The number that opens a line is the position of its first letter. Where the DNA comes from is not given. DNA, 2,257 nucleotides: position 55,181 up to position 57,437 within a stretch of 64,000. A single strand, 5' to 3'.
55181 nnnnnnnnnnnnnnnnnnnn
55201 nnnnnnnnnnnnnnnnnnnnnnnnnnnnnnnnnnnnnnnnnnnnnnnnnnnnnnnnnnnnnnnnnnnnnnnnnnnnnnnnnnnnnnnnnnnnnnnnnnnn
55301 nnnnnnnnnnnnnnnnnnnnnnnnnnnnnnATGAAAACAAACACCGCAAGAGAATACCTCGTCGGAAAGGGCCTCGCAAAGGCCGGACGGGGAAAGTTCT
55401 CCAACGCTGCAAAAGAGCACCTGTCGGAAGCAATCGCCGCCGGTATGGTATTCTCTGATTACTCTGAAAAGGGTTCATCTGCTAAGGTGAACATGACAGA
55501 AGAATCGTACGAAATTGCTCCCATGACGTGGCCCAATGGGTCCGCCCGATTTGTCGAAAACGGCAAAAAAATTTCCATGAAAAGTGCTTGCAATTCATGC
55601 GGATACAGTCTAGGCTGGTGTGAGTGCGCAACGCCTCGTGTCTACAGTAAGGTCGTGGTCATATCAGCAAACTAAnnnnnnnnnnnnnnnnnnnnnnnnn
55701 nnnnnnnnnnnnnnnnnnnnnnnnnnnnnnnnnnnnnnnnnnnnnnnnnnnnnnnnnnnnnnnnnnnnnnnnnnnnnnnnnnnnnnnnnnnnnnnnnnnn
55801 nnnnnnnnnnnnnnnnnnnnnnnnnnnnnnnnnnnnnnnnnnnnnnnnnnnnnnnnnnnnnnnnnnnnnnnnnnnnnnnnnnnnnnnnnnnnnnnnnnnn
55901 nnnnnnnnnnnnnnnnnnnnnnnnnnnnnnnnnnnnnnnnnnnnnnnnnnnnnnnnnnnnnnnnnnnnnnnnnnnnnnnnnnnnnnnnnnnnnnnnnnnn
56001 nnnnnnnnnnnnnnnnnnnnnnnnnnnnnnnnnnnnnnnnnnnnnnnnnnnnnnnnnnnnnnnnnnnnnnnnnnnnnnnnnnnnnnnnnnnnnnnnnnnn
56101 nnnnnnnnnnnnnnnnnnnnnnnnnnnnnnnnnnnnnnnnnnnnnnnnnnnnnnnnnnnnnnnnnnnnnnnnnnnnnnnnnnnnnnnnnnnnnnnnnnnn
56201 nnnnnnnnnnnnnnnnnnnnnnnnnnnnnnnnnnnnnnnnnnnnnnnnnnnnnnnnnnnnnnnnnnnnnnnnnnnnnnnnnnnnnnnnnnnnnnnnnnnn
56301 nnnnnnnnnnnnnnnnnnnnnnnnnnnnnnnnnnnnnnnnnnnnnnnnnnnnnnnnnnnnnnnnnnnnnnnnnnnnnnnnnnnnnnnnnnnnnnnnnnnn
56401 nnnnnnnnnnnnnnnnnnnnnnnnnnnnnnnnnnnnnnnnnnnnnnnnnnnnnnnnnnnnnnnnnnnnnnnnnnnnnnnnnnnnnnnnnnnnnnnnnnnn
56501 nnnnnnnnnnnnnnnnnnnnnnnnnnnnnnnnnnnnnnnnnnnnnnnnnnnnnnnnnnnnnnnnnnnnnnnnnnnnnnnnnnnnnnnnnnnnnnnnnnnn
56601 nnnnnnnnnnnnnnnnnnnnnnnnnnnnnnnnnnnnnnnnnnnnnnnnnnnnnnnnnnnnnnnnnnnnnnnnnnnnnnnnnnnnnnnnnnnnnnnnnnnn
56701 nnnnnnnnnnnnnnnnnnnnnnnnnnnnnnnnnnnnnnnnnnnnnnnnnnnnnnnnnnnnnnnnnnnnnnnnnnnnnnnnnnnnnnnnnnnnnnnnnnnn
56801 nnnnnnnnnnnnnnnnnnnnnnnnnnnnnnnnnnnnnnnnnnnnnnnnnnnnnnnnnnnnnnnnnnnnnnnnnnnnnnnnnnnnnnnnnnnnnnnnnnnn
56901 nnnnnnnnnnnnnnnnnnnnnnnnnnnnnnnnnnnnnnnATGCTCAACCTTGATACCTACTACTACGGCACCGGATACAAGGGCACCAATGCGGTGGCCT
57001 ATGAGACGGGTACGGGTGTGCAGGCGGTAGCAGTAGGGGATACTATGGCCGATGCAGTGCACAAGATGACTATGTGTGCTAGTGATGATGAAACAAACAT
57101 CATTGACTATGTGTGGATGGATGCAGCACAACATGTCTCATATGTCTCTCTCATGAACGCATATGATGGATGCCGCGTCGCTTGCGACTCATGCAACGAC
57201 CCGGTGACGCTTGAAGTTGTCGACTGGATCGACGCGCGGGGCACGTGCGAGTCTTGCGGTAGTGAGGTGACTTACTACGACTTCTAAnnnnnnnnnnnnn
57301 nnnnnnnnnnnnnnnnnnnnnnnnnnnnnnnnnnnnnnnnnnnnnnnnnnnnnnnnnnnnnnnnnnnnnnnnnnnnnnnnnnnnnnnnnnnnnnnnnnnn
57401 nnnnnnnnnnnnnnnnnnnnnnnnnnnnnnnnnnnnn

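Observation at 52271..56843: Family of at least 7 promoters carrying a conserved palindrome TCTCA-N5-TGAGA immediately upstream of a weak -35 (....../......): a likely activator- or repressor-controlled regulon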

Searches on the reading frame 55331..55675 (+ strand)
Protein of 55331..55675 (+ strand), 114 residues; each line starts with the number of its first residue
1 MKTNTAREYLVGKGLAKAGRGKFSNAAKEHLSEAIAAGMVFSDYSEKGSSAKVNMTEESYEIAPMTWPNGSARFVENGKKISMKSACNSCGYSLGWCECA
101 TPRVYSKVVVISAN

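Call 17: search_protein_families(library=pfam, proteins=[window:55331-55675:+], max_evalue=0.1)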
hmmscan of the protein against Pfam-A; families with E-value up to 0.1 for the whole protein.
window:55331-55675:+ (114 aa): 0 families

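Call 53: search_protein_families(library=phrogs, proteins=[window:55331-55675:+], max_evalue=0.01)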
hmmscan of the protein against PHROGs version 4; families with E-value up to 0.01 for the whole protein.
window:55331-55675:+ (114 aa): 1 family
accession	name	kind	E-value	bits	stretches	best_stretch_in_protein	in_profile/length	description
phrog_6269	-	DNA, RNA and nucleotide metabolism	1.5e-16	61.7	1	5-59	6-60/188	Lsr2-like DNA bridging protein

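Call 56: search_solved_structures(query=window:55331-55675:+, max_evalue=1)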
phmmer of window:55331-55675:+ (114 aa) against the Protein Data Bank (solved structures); distinct sequences matched with E-value up to 1: 0.

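Call 60: find_related_loci(query=A4, collection=metagenome_contigs, flank=7000)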
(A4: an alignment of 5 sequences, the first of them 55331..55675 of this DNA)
Query A4 (114 aa) in metagenome_contigs; peptide patterns used: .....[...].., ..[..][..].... (x = any residue, [..] = any of these).
150 stretches matched a pattern; 10 encode a relative of the query (tblastn E <= 1e-3); 10 distinct loci.
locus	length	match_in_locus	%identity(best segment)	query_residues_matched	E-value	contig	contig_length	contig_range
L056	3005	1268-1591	54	1-114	8e-37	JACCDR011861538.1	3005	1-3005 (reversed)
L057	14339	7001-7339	41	7-110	1e-19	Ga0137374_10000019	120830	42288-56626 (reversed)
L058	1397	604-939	45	4-106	6e-19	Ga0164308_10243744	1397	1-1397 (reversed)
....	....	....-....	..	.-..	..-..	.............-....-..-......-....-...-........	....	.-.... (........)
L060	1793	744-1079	38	7-102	3e-12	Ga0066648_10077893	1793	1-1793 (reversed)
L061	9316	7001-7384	36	5-110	5e-12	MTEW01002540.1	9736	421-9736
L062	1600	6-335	37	9-102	1e-11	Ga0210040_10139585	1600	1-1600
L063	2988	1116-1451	39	4-104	2e-10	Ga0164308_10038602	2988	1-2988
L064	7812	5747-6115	35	7-111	1e-9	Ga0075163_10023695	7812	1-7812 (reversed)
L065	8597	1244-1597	31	6-105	3e-9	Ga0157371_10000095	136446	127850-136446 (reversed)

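Call 93: search_dna_similar(query=window:55331-55675:+, collection=phages, mode=protein, max_rows=20, max_evalue=0.001)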
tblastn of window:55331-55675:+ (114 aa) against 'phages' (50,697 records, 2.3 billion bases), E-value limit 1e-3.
Records with a match: 29; places in all: 29; records where one place covers at least 80% of the query: 1.
Best place of each record, by identity: <60% 29.
By first word of the organism name: Streptomyces 26; Rhodococcus 3.
By host as written in the record: Streptomyces griseus ATCC 10137 8; Streptomyces viridochromogenes DSM40736 6; Streptomyces griseofuscus ATCC 23916 3; Streptomyces sanglieri UNT16F27A 3; - 3; Streptomyces lividans JI 1326 2; Rhodococcus erythropolis RIA 643 2; Rhodococcus erythropolis NRRL B-1574 1; and 1 more.
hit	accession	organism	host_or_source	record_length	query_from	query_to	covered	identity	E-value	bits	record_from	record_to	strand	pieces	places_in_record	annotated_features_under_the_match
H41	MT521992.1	Rhodococcus phage NiceHouse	Rhodococcus erythropolis NRRL B-1574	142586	6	99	82%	32.7%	7e-6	49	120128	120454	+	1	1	225: hypothetical protein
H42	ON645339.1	Streptomyces phage Sham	Streptomyces griseus ATCC 10137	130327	2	64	55%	40.6%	2e-5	47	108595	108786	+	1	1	208: Lsr2-like DNA bridging protein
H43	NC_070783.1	Streptomyces phage Faust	Streptomyces lividans JI 1326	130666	2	66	57%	37.9%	2e-4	44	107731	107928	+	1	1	213: Lsr2-like DNA bridging protein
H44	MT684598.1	Streptomyces phage Faust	Streptomyces lividans JI 1326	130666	2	66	57%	37.9%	2e-4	44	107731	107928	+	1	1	213: Lsr2-like DNA bridging protein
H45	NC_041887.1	Rhodococcus phage Weasels2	Rhodococcus erythropolis RIA 643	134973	6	64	52%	41.7%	4e-4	44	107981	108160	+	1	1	Lsr2-like DNA bridging protein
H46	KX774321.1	Rhodococcus phage Weasels2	Rhodococcus erythropolis RIA 643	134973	6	64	52%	41.7%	4e-4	44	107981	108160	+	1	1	hypothetical protein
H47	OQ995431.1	Streptomyces phage Patelgo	Streptomyces mirabilis NRRL B-2400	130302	2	42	36%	58.5%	2e-6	50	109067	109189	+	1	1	220: Lsr2-like DNA bridging protein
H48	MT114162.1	Streptomyces phage Moab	Streptomyces griseofuscus ATCC 23916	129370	2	42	36%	56.1%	9e-6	48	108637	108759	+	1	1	219: Lsr2-like DNA bridging protein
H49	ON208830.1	Streptomyces phage Emma1919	Streptomyces griseus ATCC 10137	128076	2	42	36%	53.7%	3e-5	47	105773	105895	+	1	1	219: Lsr2-like DNA bridging protein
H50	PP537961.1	Streptomyces phage Francob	Streptomyces viridochromogenes DSM40736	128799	2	42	36%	53.7%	1e-4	45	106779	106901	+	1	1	221: Lsr2-like DNA bridging protein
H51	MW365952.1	Streptomyces phage Belfort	Streptomyces viridochromogenes DSM40736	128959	5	42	33%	57.9%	3e-5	47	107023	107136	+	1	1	216: Lsr2-like DNA bridging protein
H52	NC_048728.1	Streptomyces phage Comrade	Streptomyces griseus ATCC 10137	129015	5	42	33%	57.9%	3e-5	47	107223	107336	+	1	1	213: Lsr2-like DNA bridging protein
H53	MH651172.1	Streptomyces phage Comrade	Streptomyces griseus ATCC 10137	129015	5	42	33%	57.9%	3e-5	47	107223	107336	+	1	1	213: DNA bridging protein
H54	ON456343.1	Streptomyces phage Stigma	Streptomyces griseus ATCC 10137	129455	5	42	33%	57.9%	3e-5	47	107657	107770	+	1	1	215: Lsr2-like DNA bridging protein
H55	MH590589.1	Streptomyces phage SparkleGoddess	Streptomyces griseus ATCC 10137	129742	5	42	33%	57.9%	3e-5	47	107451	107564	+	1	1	216: DNA bridging protein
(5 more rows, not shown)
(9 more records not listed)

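Call 94: get_annotated_region(hit=H41, flank=12000)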
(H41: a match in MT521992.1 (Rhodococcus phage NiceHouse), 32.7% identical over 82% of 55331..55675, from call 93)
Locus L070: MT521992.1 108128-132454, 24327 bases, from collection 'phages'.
description: Rhodococcus phage NiceHouse, complete genome.
organism: Rhodococcus phage NiceHouse (NCBI taxid 2743998)
taxonomy: Viruses; Duplodnaviria; Heunggongvirae; Uroviricota; Caudoviricetes; Trinavirus
host: Rhodococcus erythropolis NRRL B-1574; source: soil; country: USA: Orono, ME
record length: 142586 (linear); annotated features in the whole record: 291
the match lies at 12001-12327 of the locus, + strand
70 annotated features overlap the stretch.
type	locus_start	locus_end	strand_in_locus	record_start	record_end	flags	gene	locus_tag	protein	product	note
CDS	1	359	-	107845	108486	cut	195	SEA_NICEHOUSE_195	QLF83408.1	hydrolase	-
CDS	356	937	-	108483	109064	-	196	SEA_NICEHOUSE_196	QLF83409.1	hypothetical protein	-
CDS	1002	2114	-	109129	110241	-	197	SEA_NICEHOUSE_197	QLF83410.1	hypothetical protein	-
CDS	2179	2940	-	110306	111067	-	198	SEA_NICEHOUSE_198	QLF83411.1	hypothetical protein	-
CDS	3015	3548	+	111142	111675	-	199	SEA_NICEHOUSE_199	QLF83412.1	RNA ligase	-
CDS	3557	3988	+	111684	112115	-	200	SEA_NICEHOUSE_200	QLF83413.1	hypothetical protein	-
CDS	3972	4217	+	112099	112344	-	201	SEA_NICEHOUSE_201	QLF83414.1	hypothetical protein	-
CDS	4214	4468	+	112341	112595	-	202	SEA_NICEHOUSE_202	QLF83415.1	hypothetical protein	-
CDS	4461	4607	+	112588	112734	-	203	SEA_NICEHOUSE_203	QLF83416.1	hypothetical protein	membrane protein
CDS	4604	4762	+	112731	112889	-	204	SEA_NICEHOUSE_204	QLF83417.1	hypothetical protein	membrane protein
CDS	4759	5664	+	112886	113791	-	205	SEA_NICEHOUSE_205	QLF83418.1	polynucleotide kinase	-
CDS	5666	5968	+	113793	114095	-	206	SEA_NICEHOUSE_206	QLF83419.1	hypothetical protein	membrane protein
CDS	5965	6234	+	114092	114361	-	207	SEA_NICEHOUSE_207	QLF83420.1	hypothetical protein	membrane protein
CDS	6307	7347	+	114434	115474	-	208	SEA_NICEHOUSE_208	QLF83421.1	hypothetical protein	-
CDS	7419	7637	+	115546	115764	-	209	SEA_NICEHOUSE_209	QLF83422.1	hypothetical protein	membrane protein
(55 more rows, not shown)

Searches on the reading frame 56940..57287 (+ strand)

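Call 17: search_protein_families(library=pfam, proteins=[window:56940-57287:+], max_evalue=0.1)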
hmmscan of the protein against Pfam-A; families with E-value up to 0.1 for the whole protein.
window:56940-57287:+ (115 aa): 1 family
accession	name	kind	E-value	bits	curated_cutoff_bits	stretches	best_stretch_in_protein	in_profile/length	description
PF25165.1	DUF7828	-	0.012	15.8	25.7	0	58-91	6-39/87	Domain of unknown function (DUF7828)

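Call 53: search_protein_families(library=phrogs, proteins=[window:56940-57287:+], max_evalue=0.01)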
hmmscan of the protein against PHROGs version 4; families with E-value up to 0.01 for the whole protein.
window:56940-57287:+ (115 aa): 0 families
